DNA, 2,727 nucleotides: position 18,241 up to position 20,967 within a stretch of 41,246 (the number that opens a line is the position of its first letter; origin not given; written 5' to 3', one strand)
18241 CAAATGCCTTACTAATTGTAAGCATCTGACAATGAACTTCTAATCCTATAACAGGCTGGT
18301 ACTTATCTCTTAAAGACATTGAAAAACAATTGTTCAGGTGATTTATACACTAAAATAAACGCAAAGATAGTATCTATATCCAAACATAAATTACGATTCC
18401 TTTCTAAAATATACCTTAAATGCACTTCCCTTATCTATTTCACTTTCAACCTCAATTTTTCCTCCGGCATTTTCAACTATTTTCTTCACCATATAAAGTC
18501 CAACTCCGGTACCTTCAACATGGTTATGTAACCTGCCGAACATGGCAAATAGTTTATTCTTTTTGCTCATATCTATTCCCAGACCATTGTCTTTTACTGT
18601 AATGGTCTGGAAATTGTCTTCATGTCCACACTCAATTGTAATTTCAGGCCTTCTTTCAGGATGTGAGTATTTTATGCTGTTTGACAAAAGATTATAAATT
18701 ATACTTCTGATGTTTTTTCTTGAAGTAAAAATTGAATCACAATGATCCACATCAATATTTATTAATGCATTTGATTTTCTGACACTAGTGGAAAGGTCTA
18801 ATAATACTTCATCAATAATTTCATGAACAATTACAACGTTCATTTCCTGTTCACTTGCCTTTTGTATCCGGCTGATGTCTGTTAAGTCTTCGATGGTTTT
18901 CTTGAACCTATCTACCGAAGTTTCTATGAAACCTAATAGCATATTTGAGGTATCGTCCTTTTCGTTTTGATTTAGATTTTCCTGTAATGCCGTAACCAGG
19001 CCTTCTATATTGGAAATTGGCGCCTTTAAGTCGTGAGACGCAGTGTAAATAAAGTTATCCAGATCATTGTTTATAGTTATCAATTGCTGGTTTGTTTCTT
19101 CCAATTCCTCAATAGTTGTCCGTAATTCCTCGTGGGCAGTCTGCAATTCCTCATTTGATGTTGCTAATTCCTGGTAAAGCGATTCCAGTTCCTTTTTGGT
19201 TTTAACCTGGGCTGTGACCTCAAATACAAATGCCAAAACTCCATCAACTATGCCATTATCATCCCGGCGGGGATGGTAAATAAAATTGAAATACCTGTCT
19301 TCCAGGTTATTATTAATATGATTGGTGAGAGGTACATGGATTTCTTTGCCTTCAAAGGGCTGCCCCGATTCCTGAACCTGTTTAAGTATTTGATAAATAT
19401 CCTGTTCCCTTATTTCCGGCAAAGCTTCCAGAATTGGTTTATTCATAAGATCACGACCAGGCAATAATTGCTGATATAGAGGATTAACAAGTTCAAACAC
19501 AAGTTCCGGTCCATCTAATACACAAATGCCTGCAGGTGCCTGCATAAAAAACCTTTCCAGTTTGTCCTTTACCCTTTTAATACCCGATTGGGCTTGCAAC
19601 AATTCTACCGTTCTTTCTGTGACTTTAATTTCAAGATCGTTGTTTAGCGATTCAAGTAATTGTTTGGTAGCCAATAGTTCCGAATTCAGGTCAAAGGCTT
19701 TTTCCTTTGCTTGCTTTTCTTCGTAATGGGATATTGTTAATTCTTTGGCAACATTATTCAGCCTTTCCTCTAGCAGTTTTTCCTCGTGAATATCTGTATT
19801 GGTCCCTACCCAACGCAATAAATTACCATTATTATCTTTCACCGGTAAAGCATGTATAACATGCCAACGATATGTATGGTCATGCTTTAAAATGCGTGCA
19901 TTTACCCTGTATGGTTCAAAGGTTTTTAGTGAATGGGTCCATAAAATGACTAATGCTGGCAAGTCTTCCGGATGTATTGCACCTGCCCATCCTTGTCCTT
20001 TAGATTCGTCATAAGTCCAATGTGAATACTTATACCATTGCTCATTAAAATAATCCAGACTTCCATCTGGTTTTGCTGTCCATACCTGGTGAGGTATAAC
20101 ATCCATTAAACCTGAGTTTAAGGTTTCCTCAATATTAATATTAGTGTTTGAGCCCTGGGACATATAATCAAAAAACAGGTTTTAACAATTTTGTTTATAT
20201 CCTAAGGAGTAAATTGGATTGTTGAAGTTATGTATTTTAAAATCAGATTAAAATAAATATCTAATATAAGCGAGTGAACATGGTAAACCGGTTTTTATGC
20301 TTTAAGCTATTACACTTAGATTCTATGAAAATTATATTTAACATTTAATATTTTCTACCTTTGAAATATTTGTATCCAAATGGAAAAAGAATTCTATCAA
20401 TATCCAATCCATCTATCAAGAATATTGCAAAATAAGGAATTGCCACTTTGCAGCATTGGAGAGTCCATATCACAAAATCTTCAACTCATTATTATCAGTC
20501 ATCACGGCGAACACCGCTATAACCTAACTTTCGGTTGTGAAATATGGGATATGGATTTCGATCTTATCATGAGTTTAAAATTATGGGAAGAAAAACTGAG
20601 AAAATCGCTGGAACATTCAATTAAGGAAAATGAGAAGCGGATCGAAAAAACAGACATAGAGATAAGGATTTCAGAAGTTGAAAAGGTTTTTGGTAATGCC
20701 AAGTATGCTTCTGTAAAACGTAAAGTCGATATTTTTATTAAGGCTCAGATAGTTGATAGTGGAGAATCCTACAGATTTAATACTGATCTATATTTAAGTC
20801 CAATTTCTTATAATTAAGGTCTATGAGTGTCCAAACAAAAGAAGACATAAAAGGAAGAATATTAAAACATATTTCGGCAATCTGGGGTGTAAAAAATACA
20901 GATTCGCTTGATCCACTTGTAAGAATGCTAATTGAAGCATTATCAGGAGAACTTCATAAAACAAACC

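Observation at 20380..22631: Orphan gp25/TssE-like + TssF/gp6-like baseplate-wedge pair with no other contractile-machine genes nearby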

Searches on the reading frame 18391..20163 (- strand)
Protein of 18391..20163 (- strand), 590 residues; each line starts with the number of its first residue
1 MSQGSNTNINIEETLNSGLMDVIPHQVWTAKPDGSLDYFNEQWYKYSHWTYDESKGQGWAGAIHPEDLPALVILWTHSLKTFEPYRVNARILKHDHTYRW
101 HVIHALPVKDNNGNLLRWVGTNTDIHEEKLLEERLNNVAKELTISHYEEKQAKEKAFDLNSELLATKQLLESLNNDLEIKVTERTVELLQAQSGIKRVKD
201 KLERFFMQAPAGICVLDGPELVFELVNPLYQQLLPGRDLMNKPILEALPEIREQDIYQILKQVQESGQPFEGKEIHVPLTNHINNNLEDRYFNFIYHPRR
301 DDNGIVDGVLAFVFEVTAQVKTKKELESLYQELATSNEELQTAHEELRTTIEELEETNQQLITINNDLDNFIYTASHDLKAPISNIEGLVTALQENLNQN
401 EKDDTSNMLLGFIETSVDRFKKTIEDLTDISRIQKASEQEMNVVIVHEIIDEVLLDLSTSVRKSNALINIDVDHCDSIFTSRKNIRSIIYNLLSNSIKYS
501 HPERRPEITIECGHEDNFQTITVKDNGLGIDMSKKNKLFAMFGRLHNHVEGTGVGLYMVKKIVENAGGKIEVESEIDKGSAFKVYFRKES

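Call 3: search_protein_families(library=pfam, proteins=[window:18391-20163:-], max_evalue=1)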
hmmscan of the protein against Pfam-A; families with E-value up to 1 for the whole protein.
window:18391-20163:- (590 aa): 15 families
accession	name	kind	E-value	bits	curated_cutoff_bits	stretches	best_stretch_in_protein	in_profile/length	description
PF02518.31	HATPase_c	-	1.1e-22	81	26.4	1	483-588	4-109/111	Histidine kinase-, DNA gyrase B-, and HSP90-like ATPase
PF08448.16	PAS_4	-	4.9e-17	62.6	23.1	2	208-320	3-109/110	PAS fold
PF08447.18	PAS_3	-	5.7e-12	46.2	25.6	1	38-122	3-89/89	PAS fold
PF00989.32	PAS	-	2.2e-10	41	22.6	2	202-312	3-109/113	PAS fold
PF00512.31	HisKA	-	7.7e-09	35.9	26.9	1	369-434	3-64/66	His Kinase A (phospho-acceptor) domain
PF13426.13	PAS_9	-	1.9e-07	31.8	27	1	27-127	4-103/103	PAS domain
PF14501.12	HATPase_c_5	-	1.1e-05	25.7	22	1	484-575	5-91/102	GHKL domain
PF13581.12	HATPase_c_2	-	0.00018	22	27.4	1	484-565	31-111/127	Histidine kinase-like ATPase domain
PF13675.11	PilJ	-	0.015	15.8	26.6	1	332-403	32-101/114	Type IV pili methyl-accepting chemotaxis transducer N-term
PF13188.13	PAS_8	-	0.016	15.5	21.8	1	201-247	2-46/65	PAS domain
PF00185.30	OTCace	-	0.049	14.1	29.4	1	76-111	90-124/157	Aspartate/ornithine carbamoyltransferase, Asp/Orn binding domain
PF13589.12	HATPase_c_3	-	0.099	13.1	25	1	489-537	7-52/137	Histidine kinase-, DNA gyrase B-, and HSP90-like ATPase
PF04791.21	LMBR1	-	0.14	11.5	31.9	1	314-444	188-302/510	LMBR1-like membrane protein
PF05701.16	WEMBL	-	0.26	10.4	35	1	324-430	42-143/562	Weak chloroplast movement under blue light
PF15136.11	UPF0449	-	0.72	10.8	27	1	316-353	61-98/98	Uncharacterised protein family UPF0449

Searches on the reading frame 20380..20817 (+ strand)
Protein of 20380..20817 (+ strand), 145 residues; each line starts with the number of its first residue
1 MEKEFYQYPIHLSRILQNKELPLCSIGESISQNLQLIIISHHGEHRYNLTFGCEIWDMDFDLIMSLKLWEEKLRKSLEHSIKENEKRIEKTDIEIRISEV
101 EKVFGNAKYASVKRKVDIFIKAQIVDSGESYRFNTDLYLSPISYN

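Call 3: search_protein_families(library=pfam, proteins=[window:20380-20817:+], max_evalue=1)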
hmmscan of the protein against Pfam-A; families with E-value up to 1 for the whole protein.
window:20380-20817:+ (145 aa): 2 families
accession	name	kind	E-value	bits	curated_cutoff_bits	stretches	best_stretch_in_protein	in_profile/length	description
PF04965.19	GPW_gp25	-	2.7e-08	33.9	27.2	1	27-110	4-77/96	Baseplate wedge protein gp25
PF06068.19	TIP49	-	0.062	12.9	23.8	1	52-123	85-150/347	TIP49 P-loop domain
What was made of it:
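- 20380..20817 (+): tssE, 145 aa, gp25-like baseplate wedge subunit of a T6SS-iii. Pfam GPW_gp25 at 33.9 bits, above the cut-off of 27.2 (call 3).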

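Call 4: search_protein_families(library=ncbifam, proteins=[window:20380-20817:+], max_evalue=1)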
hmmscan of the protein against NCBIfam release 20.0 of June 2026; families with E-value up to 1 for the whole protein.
window:20380-20817:+ (145 aa): 1 family
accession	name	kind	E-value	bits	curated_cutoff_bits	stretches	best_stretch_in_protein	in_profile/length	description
TIGR03357.1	VI_zyme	equivalog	0.00059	19.5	53.2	1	18-98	18-94/133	type VI secretion system baseplate subunit TssE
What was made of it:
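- On GPW_gp25 / TssE (gp25-like baseplate wedge protein): 19.5 bits against a cut-off of 53.2, E 5.9e-4 (call 4).
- On TssF (PF05947, gp6-like wedge subunit): No family at E <= 1 in Pfam or NCBIfam (calls 3, 4).
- Closest known: T6SS-iii of Bacteroidota. Different: The TssF sequence is too divergent to hit the Pfam or NCBIfam models directly (calls 3, 4).
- Checked: The 602-aa protein has no direct Pfam or NCBIfam hit (calls 3, 4).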

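Call 37: search_protein_families(library=phrogs, proteins=[window:20380-20817:+], max_evalue=0.01)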
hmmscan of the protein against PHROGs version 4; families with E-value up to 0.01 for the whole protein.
window:20380-20817:+ (145 aa): 2 families
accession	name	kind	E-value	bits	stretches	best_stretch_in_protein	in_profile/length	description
phrog_261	-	tail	8.1e-06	26.8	1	27-98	44-113/312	baseplate wedge subunit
phrog_1173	-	unknown function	0.0045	18.2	1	64-124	12-73/86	-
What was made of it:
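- Tried and rejected: Direct HMM searches of the 602-aa protein against Pfam, NCBIfam and PHROGs gave no hit (calls 3, 4, 37).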

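Call 54: search_solved_structures(query=window:20380-20817:+, max_evalue=1)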
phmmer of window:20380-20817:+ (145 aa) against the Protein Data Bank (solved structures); distinct sequences matched with E-value up to 1: 8.
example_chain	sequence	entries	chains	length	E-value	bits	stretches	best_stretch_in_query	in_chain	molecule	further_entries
7b5h_AI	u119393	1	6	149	0.004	20.4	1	20-140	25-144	All3318 protein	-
6j0n_D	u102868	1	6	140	0.0086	19.3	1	21-98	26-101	Pvc9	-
5iw9_A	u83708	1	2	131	0.01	19.1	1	25-95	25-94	Baseplate wedge protein gp25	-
5iv5_T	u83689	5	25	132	0.011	19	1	25-95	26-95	Baseplate wedge protein gp25 | gp25, baseplate protein | gp25, baseplate wedge protein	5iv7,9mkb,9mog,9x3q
9rce_C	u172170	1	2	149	0.17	15.1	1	18-94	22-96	GPW/gp25 family protein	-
2ia7_A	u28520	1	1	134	0.21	14.8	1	21-76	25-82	Tail lysozyme, putative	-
9gtp_V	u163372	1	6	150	0.25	14.6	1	21-109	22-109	IraD/Gp25-like domain-containing protein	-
9f4a_AA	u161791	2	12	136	0.94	12.7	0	28-95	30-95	IraD/Gp25-like domain-containing protein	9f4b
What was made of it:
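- Closest known: Phage T4 baseplate wedge proteins gp25 and gp6. Same: The TssE sequence matches gp25 at E 0.01 (call 54).
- Checked: It also matches the PHROG 'baseplate wedge subunit' family at E 8e-6 (call 37) and, weakly, T4 gp25, Pvc9 and Anabaena CIS gp25-like chains in the PDB at E 0.004-0.01 (call 54).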
